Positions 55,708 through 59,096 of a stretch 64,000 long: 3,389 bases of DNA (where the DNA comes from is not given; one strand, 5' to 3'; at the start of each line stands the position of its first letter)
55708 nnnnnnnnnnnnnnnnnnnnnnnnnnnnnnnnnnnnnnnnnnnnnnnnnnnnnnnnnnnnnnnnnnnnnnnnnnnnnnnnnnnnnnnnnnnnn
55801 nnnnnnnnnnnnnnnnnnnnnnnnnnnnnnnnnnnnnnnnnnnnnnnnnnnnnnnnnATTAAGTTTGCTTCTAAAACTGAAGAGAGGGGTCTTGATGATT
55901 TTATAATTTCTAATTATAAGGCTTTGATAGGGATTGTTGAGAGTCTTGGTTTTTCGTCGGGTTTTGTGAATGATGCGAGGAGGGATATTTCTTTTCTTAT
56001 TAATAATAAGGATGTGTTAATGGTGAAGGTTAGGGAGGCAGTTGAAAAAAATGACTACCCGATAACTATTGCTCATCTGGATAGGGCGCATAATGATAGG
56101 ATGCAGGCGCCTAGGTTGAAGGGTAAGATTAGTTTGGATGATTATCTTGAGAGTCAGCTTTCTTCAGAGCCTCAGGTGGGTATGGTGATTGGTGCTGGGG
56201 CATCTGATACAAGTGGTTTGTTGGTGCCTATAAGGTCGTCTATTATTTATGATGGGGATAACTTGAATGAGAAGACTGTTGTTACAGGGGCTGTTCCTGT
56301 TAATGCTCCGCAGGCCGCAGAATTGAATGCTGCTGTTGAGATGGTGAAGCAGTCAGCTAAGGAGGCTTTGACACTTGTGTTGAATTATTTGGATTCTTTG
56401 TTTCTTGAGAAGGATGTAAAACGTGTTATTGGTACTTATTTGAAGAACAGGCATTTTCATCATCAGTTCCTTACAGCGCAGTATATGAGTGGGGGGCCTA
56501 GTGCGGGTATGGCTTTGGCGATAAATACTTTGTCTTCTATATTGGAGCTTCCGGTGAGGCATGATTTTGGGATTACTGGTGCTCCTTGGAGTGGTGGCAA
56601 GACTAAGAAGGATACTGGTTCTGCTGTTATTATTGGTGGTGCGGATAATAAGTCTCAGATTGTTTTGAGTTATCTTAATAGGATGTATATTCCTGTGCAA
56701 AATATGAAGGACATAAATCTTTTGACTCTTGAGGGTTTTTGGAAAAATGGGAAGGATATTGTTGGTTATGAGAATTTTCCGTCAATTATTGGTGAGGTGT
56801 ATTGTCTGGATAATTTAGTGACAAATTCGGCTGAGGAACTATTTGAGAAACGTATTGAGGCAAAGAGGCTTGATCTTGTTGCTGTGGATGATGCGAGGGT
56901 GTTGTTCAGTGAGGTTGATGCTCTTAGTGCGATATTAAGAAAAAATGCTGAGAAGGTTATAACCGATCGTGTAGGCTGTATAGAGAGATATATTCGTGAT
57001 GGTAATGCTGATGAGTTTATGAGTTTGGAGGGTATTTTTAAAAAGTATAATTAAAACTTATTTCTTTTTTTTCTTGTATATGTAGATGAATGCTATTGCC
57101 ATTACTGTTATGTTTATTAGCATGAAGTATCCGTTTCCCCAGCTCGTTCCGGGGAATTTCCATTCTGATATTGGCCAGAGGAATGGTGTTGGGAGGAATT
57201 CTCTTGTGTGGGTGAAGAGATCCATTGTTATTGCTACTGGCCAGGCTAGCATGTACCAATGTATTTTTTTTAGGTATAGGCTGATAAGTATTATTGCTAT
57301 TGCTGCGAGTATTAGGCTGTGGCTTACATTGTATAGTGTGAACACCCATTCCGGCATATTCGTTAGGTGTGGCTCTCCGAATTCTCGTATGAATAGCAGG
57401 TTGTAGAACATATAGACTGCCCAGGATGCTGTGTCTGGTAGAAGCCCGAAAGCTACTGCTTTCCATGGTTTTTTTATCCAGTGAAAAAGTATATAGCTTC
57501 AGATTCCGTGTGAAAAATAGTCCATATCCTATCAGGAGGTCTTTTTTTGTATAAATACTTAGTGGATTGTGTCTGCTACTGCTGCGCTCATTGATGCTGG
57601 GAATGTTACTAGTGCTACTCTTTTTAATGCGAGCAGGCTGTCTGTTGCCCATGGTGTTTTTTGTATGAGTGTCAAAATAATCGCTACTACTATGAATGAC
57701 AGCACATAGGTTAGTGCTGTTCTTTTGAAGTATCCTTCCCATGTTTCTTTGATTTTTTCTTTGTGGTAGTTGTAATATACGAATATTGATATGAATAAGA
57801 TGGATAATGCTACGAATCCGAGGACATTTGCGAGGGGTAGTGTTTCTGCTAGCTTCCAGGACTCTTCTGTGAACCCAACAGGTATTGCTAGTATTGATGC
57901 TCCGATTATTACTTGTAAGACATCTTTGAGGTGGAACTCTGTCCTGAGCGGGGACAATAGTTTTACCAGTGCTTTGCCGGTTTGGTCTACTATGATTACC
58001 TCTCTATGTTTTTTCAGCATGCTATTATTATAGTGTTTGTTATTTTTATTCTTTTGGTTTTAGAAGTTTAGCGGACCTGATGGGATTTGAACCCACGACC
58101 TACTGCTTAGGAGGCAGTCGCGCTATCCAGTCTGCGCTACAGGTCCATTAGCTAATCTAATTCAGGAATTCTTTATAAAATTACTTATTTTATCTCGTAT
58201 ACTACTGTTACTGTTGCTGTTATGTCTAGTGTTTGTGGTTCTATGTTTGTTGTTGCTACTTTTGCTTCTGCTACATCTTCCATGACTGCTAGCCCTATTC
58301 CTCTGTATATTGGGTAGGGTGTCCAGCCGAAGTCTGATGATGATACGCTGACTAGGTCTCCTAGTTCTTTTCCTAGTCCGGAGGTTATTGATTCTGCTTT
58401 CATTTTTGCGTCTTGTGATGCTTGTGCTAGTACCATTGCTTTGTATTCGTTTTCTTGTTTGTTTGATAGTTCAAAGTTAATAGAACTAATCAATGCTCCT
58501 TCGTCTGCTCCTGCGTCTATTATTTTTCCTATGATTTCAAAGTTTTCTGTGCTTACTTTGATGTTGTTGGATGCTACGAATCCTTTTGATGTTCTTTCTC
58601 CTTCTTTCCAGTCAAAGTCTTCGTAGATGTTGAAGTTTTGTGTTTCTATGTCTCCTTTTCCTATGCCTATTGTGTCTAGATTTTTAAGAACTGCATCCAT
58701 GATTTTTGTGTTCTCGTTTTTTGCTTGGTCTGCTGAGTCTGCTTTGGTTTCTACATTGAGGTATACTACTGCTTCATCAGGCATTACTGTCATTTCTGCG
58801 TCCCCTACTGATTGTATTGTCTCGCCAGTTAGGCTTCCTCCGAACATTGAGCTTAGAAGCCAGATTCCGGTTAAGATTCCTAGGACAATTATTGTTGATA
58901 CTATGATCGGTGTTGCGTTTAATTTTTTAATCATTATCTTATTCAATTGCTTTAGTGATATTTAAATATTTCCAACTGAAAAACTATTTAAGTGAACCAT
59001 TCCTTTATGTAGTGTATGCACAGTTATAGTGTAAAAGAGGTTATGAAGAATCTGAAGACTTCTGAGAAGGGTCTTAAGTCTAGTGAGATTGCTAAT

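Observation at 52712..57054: SPFH/band-7 protein translationally coupled to a two-AAA+-module Lon-protease-domain protein (HflKC/FtsH-like pairing with a Lon catalytic domain)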

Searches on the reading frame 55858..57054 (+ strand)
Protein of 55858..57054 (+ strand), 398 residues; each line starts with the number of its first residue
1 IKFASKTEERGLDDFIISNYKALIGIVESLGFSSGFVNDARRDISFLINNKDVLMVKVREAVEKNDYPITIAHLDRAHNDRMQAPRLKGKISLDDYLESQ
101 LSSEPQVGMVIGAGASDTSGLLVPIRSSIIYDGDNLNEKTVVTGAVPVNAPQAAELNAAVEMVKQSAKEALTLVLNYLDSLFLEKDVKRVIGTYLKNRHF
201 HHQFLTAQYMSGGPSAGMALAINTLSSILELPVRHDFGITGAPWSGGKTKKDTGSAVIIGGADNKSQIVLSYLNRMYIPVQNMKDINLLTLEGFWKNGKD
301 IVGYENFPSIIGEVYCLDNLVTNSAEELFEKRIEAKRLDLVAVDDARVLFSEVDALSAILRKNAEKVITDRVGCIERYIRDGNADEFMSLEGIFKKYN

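Call 25: search_solved_structures(query=window:55858-57054:+, max_evalue=1, show_alignments=3)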
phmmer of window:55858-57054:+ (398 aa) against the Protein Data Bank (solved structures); distinct sequences matched with E-value up to 1: 21.
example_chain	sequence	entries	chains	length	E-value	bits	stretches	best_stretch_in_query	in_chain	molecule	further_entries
1xhk_A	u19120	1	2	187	1.6e-05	27.6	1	167-286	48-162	Putative protease La homolog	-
1z0b_A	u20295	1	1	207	0.013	18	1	186-288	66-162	Putative protease La homolog type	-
1z0w_A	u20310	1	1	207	0.023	17.2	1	186-288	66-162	Putative protease La homolog type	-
1z0c_A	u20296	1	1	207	0.023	17.2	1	186-288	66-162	Putative protease La homolog type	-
1z0e_A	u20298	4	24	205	0.023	17.2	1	186-288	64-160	Putative protease La homolog type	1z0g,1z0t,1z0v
8dvh_A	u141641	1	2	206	0.07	15.6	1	189-292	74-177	Lon protease 2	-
3k1j_A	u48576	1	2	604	0.088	15.3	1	187-287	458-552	ATP-dependent protease Lon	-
2x36_A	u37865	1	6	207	0.09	15.2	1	191-307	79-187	LON PROTEASE HOMOLOG, MITOCHONDRIAL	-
6wys_A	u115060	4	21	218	0.097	15.1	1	191-307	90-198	Lon protease homolog, mitochondrial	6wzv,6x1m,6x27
7eux_A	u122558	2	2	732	0.16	14.4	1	208-249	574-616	Endopeptidase La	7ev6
4fwd_A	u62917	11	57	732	0.16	14.4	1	208-249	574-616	TTC1975 peptidase | endopeptidase La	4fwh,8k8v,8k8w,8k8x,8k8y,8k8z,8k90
4fw9_A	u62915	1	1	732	0.17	14.4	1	208-249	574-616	TTC1975 peptidase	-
4fwg_A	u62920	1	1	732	0.29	13.6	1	209-249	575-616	TTC1975 peptidase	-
5e7s_A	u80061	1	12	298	0.32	13.4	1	144-249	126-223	Lon protease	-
4ypm_A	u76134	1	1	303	0.33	13.4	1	144-249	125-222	Lon protease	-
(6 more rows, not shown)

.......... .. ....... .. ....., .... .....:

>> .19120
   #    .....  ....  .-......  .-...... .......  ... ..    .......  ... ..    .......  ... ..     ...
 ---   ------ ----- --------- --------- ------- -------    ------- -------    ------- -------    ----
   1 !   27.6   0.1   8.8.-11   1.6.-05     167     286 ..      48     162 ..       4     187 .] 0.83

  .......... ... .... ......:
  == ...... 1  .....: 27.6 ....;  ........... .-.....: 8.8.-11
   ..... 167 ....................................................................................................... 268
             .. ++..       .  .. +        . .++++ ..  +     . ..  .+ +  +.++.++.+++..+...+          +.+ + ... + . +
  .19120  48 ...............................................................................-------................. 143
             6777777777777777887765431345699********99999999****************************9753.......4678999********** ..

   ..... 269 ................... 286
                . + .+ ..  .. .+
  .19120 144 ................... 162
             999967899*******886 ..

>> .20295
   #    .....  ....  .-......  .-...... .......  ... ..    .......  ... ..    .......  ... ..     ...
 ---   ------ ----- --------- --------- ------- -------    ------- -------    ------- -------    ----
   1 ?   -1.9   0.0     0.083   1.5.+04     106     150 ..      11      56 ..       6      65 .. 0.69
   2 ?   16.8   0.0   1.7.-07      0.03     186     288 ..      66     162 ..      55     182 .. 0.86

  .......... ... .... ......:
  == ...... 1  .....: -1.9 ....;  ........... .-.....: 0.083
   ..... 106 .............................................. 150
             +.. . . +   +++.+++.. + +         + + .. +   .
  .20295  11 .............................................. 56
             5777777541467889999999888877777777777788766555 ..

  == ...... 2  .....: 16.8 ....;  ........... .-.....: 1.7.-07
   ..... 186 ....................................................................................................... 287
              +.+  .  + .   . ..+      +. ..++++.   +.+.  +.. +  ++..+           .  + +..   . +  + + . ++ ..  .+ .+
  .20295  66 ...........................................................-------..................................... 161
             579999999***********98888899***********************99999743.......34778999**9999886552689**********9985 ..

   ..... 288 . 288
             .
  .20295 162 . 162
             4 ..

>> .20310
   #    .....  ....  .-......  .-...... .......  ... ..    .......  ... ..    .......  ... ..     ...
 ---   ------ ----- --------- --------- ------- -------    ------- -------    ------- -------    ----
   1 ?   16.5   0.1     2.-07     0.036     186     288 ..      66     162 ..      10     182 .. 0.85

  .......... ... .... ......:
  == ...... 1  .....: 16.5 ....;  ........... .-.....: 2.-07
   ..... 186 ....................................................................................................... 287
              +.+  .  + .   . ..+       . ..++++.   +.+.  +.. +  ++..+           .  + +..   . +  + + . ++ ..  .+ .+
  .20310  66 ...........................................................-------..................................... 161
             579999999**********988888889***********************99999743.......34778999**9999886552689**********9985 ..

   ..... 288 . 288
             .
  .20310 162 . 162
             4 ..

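Call 52: search_solved_structures(query=A3, max_evalue=0.01, show_alignments=2)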
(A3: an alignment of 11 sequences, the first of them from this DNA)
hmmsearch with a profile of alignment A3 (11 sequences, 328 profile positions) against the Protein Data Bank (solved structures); distinct sequences matched with E-value up to 0.01: 12.
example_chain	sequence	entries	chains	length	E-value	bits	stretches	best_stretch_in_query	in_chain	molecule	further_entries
1xhk_A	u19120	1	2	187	1.3e-08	37.4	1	101-245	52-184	Putative protease La homolog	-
1z0b_A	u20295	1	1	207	2.3e-06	30.1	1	107-256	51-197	Putative protease La homolog type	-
1z0c_A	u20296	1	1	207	2.8e-06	29.8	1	107-256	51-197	Putative protease La homolog type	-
1z0e_A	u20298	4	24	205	3.4e-06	29.5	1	107-256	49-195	Putative protease La homolog type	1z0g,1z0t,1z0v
1z0w_A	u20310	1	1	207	3.4e-06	29.5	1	107-256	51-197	Putative protease La homolog type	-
8dvh_A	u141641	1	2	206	1.3e-05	27.6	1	35-186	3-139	Lon protease 2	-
3k1j_A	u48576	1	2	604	3.5e-05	26.2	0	117-178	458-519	ATP-dependent protease Lon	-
1rr9_A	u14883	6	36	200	0.0014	20.9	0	91-178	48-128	ATP-dependent protease La | Lon protease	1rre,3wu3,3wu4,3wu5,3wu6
6v11_A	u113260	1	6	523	0.003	19.8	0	91-177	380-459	Lon protease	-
6on2_A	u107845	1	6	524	0.003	19.8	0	91-177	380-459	ATP-dependent protease La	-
2x36_A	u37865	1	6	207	0.0044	19.3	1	39-248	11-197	LON PROTEASE HOMOLOG, MITOCHONDRIAL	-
6wys_A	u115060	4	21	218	0.0045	19.3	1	39-248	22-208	Lon protease homolog, mitochondrial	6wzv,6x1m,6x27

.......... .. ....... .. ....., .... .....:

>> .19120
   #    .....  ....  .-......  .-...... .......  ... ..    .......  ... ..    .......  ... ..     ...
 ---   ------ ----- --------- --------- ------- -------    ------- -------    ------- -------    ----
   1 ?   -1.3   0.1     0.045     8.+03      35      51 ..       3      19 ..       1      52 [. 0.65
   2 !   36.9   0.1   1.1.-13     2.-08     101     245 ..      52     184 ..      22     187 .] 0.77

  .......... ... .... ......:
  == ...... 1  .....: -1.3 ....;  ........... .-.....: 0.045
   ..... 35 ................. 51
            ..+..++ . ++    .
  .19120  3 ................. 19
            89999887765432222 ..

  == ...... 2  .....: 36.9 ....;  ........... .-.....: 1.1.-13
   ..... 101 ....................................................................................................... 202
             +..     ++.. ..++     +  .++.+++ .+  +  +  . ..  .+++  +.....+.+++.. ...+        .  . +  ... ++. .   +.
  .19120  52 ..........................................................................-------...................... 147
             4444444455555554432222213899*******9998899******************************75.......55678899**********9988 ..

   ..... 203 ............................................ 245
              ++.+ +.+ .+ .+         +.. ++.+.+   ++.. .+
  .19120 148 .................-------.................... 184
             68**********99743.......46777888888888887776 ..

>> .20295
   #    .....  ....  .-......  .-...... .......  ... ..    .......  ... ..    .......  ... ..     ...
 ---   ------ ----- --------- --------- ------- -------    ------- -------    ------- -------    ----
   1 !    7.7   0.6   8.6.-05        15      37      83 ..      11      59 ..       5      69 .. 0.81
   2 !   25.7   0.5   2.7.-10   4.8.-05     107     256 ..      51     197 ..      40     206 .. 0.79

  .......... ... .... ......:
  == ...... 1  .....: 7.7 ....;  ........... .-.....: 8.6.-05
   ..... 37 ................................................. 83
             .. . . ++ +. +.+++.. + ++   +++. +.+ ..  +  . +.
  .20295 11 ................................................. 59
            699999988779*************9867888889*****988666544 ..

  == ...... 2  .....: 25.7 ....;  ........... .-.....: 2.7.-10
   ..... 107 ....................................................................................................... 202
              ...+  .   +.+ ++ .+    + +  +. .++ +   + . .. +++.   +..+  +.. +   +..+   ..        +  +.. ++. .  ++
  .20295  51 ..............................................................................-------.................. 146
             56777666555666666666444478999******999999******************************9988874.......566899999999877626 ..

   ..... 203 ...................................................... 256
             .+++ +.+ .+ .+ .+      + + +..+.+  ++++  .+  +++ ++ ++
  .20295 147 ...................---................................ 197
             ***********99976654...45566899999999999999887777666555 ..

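Call 61: predict_structure(alignment_id=A3)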
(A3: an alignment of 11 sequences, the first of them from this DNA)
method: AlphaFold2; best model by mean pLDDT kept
length: 329 residues; sequences in the alignment: 11
mean_pLDDT: 70.1   pTM: 0.76
mean pLDDT of the five models: 70.1, 68.8, 68.4, 61.2, 56.7
residues with pLDDT >= 90: 57; 70-90: 133; 50-70: 66; < 50: 73
segments of 3 or more residues with pLDDT < 50: 1-25, 46-50, 74-86, 137-144, 174-194
pLDDT, mean of each block of 10 residues (from residue 1): 41 38 49 71 55 65 60 46 50 68 89 86 82 56 58 89 83 46 33 47 75 74 82 86 86 84 92 90 93 93 92 69 87
secondary structure, 60 per line:
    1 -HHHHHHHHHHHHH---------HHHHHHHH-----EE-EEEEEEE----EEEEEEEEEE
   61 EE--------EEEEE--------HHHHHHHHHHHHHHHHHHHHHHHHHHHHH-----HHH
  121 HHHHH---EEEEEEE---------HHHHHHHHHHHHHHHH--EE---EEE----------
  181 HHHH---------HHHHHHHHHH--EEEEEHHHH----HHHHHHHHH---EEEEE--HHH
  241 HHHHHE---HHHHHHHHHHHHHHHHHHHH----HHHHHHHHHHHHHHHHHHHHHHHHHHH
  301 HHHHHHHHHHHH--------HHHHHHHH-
elements in order: H2-14 H24-31 E40-46 E51-62 E71-75 H84-112 H118-125 E129-135 H145-160 E168-170 H181-184 H194-203 E206-210 H211-214 H219-227 E231-235 H238-245 H250-269 H274-312 H321-328

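Call 64: fold_search(model_id=the predicted structure, library=pdb)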
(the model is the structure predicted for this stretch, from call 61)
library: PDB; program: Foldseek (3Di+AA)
matches with E <= 10: 517; with E <= 0.001: 176
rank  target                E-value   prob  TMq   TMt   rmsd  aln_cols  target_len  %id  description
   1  1xhk_B                4.4e-09  1.00  0.43  0.70   5.5       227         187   22  Crystal structure of M. jannaschii Lon proteolytic domain (released 2004-10-05)
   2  3k1j_B                4.4e-09  1.00  0.44  0.27  11.4       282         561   17  Crystal structure of Lon protease from Thermococcus onnurineus NA1 (released 2010-09-22)
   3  4ypm                  5.2e-09  1.00  0.43  0.48   5.2       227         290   19  Crystal structure of a LonA protease domain in complex with bortezomib (released 2016-03-16)
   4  1xhk_A                5.5e-09  1.00  0.43  0.72   5.2       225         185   23  Crystal structure of M. jannaschii Lon proteolytic domain (released 2004-10-05)
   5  3k1j_A                5.8e-09  1.00  0.45  0.28   6.5       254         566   18  Crystal structure of Lon protease from Thermococcus onnurineus NA1 (released 2010-09-22)
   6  5e7s_D                9.7e-09  1.00  0.43  0.48   5.1       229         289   19  Hexameric structure of a LonA protease domain in active state (released 2016-03-16)
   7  5e7s_L                1.2e-08  1.00  0.44  0.51   5.9       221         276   20  Hexameric structure of a LonA protease domain in active state (released 2016-03-16)
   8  6on2_A                1.4e-08  1.00  0.43  0.28   5.1       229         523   19  Lon Protease from Yersinia pestis with Y2853 substrate (released 2019-05-01)
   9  1z0e_A                1.4e-08  1.00  0.41  0.65   6.2       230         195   18  Crystal Structure of A. fulgidus Lon proteolytic domain (released 2005-08-02)
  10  4ypl_F                2.1e-08  1.00  0.44  0.28   5.8       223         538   22  Crystal structure of a hexameric LonA protease bound to three ADPs (released 2016-03-16)
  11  6on2_D                2.8e-08  1.00  0.44  0.29   5.2       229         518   19  Lon Protease from Yersinia pestis with Y2853 substrate (released 2019-05-01)
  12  5e7s_E                3.3e-08  1.00  0.44  0.49   5.0       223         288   21  Hexameric structure of a LonA protease domain in active state (released 2016-03-16)
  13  4ypl_A                3.5e-08  1.00  0.44  0.28   5.0       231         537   18  Crystal structure of a hexameric LonA protease bound to three ADPs (released 2016-03-16)
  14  5e7s_G                4.0e-08  1.00  0.43  0.49   5.9       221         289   22  Hexameric structure of a LonA protease domain in active state (released 2016-03-16)
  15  7ypk_D                4.0e-08  1.00  0.43  0.20   6.5       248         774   18  Close-ring hexamer of the substrate-bound Lon protease with an S678A mutation (released 2023-10-25)
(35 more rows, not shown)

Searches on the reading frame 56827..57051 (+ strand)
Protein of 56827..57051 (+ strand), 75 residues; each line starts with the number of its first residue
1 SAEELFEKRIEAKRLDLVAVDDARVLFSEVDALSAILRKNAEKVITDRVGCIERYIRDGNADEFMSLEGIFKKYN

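Call 53: search_protein_families(library=pfam, proteins=[window:56827-57051:+], max_evalue=10)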
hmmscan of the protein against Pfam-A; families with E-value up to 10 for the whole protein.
seq(75 aa): 1 family
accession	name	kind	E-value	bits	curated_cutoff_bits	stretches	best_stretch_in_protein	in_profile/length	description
PF08503.15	DapH_N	-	0.16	12.7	27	1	13-45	36-68/86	Tetrahydrodipicolinate succinyltransferase N-terminal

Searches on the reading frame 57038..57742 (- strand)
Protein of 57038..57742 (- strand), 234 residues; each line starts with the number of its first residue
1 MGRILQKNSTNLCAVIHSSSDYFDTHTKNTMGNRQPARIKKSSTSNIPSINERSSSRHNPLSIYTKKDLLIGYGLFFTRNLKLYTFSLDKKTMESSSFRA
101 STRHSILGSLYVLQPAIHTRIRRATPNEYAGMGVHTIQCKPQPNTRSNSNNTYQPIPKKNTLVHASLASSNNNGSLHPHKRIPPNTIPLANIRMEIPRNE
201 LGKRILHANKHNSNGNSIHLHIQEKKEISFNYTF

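Call 13: search_protein_families(library=pfam, proteins=[window:57038-57742:-], max_evalue=0.001)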
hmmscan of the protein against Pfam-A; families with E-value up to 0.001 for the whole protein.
window:57038-57742:- (234 aa): 0 families

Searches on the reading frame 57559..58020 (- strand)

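Call 13: search_protein_families(library=pfam, proteins=[window:57559-58020:-], max_evalue=0.001)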
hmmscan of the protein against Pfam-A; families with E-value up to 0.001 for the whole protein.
window:57559-58020:- (153 aa): 1 family
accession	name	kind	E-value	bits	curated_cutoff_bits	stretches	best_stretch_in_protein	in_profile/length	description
PF09622.15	DUF2391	-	1.4e-12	48.1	22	1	30-149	147-271/275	Putative integral membrane protein (DUF2391)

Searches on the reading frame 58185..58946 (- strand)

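Call 13: search_protein_families(library=pfam, proteins=[window:58185-58946:-], max_evalue=0.001)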
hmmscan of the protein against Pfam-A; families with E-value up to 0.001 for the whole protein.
window:58185-58946:- (253 aa): 1 family
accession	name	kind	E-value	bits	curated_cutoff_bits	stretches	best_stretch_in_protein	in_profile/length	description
PF04402.19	SIMPL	-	7.9e-45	154.1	25.2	1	45-250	2-205/205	Protein of unknown function (DUF541)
